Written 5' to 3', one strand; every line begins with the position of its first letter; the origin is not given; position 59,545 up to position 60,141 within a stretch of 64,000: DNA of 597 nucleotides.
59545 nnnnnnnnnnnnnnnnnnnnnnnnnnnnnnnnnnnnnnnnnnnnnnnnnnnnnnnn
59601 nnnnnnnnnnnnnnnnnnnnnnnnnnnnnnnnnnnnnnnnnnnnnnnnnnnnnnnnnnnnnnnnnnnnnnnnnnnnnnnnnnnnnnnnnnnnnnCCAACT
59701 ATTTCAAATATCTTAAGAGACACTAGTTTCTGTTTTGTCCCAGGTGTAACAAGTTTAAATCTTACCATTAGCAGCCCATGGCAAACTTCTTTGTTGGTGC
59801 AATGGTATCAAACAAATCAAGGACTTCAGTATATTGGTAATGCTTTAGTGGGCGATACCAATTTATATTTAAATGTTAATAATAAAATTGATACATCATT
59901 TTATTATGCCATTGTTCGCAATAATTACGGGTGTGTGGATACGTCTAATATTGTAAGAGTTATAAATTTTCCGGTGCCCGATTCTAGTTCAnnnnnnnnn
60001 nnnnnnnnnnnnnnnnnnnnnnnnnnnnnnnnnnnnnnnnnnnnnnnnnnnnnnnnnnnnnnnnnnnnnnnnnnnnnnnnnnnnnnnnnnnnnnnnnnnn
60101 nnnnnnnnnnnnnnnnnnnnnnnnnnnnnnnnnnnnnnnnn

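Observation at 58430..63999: Nested repeat hierarchy in the giant protein: about 100-aa Ig-like modules, four-module super-repeats, and possibly a 12-module unit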

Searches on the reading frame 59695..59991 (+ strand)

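Call 43: search_protein_families(library=pfam, proteins=[window:59695-59991:+], max_evalue=10)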
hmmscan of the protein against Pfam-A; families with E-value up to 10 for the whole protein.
seq(99 aa): 1 family
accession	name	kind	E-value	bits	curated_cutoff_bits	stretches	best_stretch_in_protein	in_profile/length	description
PF19081.6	Ig_7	-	0.00051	20.7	27.3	1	19-84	16-75/84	Ig-like domain CHU_C associated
